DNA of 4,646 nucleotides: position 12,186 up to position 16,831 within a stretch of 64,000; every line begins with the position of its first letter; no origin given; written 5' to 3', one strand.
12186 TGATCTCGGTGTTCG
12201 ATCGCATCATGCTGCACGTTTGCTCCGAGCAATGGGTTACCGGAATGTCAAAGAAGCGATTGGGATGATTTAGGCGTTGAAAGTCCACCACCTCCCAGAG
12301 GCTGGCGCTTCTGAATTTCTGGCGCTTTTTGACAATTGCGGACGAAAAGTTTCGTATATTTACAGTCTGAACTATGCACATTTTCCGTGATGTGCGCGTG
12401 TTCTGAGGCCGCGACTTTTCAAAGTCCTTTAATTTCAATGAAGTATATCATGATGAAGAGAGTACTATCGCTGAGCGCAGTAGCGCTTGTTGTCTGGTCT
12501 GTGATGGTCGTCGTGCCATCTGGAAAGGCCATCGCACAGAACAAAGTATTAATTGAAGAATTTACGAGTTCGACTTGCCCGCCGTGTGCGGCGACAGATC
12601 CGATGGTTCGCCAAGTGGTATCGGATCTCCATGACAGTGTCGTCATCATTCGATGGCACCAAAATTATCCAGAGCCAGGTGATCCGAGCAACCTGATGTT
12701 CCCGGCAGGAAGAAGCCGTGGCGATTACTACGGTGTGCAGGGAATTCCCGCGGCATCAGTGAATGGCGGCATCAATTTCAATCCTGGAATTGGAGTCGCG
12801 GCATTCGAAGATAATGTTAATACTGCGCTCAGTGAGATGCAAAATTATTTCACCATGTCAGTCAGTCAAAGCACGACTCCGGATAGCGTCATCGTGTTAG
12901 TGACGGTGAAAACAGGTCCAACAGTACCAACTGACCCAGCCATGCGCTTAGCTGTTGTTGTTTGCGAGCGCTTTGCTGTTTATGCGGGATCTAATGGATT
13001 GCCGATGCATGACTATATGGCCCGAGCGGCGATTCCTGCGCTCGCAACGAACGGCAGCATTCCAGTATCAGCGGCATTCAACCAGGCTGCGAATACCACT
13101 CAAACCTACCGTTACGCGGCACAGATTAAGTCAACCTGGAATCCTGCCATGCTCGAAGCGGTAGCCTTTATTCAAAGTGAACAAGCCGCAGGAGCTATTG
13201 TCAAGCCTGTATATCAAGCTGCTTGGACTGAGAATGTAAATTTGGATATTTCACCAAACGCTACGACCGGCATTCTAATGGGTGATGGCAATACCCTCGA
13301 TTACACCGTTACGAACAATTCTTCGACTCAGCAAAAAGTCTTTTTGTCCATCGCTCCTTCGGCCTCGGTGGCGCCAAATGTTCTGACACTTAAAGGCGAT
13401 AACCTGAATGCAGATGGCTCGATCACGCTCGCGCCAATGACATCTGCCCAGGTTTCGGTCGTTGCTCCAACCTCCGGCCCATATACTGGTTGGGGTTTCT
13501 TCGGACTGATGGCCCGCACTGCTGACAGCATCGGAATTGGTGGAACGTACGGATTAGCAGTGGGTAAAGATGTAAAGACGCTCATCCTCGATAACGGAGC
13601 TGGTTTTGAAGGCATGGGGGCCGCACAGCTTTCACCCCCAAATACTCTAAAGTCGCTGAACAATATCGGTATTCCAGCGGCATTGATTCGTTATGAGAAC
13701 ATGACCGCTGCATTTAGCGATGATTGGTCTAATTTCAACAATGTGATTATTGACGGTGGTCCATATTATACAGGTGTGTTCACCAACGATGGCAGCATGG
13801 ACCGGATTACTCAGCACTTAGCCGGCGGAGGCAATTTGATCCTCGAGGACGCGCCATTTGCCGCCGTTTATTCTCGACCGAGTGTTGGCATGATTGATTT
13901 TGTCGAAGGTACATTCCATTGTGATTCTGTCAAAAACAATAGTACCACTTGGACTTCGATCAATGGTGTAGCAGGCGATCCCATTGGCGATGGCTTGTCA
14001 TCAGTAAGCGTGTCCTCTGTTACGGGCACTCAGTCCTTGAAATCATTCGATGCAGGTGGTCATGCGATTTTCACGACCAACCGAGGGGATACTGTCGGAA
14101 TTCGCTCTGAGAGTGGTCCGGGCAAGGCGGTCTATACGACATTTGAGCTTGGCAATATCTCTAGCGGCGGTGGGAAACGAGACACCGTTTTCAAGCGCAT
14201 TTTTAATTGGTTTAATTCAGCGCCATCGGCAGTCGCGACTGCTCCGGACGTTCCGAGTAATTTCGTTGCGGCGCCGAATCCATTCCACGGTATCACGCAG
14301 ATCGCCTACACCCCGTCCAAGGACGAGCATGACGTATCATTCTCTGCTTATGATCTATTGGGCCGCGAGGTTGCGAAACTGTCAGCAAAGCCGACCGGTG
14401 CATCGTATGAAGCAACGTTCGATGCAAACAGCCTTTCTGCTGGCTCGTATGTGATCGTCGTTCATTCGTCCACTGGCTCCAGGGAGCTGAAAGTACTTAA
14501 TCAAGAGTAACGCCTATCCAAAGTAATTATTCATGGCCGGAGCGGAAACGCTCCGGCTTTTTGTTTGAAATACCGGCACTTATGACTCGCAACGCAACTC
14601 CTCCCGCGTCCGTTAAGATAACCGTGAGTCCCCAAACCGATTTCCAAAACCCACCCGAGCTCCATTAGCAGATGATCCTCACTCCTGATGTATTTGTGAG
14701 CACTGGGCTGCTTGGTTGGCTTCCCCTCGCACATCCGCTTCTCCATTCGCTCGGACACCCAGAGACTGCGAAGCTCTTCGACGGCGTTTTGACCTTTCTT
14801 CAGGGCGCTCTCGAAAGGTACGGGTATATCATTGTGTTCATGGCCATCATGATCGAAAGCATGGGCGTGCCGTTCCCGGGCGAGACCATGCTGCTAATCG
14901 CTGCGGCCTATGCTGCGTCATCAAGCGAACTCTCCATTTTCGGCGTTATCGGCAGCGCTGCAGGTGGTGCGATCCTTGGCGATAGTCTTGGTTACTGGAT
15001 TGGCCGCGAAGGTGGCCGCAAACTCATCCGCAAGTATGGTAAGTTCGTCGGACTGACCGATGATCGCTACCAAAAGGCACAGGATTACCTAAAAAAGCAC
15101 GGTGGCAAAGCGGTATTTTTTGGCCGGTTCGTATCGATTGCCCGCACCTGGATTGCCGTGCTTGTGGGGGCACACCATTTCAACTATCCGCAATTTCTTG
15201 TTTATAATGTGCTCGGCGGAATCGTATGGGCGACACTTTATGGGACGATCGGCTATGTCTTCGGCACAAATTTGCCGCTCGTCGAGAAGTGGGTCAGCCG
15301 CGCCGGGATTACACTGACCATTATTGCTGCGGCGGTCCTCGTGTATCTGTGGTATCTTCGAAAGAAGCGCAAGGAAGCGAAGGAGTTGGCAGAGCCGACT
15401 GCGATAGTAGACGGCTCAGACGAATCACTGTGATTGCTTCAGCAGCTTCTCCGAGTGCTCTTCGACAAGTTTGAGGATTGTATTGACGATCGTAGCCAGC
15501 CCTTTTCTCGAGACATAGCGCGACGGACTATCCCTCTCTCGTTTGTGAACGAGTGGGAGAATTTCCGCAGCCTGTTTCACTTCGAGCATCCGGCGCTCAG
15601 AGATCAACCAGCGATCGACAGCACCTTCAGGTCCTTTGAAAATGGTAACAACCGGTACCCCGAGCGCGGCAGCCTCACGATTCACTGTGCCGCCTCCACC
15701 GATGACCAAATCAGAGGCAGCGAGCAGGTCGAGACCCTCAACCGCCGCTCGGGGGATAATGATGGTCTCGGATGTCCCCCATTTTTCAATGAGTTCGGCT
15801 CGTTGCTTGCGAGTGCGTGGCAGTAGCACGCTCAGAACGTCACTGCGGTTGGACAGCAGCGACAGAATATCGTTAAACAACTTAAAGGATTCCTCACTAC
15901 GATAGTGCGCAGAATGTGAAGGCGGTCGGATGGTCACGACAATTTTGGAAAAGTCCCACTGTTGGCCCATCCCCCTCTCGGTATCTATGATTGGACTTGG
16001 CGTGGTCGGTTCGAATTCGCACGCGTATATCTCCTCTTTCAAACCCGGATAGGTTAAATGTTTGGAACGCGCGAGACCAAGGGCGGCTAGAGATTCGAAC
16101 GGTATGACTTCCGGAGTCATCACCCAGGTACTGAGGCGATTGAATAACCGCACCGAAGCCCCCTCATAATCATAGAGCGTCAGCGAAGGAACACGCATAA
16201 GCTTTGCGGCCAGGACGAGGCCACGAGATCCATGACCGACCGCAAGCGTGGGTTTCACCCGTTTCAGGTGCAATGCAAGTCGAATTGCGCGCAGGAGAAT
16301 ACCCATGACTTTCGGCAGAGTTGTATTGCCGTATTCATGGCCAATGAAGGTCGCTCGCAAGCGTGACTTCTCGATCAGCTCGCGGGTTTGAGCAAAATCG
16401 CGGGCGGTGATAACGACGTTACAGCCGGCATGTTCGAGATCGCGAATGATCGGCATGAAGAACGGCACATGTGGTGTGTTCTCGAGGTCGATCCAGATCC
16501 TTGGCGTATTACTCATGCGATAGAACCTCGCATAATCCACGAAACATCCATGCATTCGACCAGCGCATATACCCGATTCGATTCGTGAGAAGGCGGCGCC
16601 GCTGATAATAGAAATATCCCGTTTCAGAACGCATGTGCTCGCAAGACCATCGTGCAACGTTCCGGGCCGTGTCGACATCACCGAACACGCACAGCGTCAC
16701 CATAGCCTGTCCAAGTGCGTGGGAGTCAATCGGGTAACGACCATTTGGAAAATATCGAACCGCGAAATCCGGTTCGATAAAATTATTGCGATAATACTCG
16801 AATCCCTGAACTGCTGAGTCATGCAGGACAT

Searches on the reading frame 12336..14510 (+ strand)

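Call 99: search_protein_families(library=pfam, proteins=[window:12336-14510:+], max_evalue=0.0001)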
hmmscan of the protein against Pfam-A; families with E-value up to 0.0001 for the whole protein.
window:12336-14510:+ (724 aa): 2 families
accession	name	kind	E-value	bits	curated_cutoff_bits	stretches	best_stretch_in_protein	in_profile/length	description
PF18962.6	Por_Secre_tail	-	1.7e-06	28.7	27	1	647-715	3-68/75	Secretion system C-terminal sorting domain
PF11551.14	Omp28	-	1.3e-05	25.6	34.9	1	130-294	6-164/171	Outer membrane protein Omp28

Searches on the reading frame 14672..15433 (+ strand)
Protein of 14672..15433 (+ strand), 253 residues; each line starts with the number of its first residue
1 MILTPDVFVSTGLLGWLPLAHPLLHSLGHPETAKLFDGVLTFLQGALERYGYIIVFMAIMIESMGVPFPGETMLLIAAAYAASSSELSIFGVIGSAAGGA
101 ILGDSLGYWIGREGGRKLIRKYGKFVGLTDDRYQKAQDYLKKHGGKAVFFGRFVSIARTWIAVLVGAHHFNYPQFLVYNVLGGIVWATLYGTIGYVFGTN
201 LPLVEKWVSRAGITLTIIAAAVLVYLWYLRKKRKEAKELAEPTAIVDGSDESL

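Call 99: search_protein_families(library=pfam, proteins=[window:14672-15433:+], max_evalue=0.0001)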
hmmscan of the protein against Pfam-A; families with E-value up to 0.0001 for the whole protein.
window:14672-15433:+ (253 aa): 1 family
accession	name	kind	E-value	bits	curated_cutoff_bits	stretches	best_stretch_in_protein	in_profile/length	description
PF09335.16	VTT_dom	-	2.8e-18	67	33.9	1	68-195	1-122/123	VTT domain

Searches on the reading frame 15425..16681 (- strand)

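Call 29: search_protein_families(library=pfam, proteins=[window:15425-16681:-], max_evalue=0.001)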
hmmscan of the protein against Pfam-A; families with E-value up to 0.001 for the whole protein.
window:15425-16681:- (418 aa): 3 families
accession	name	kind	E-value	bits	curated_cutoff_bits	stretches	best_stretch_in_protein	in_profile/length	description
PF04007.18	DUF354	-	3.6e-40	138.5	22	1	62-380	3-318/349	Protein of unknown function (DUF354)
PF02350.25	Epimerase_2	-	2e-07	30.6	30.6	1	247-353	184-293/347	UDP-N-acetylglucosamine 2-epimerase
PF02684.21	LpxB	-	6.1e-05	22.5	22.6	1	267-349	204-288/374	Lipid-A-disaccharide synthetase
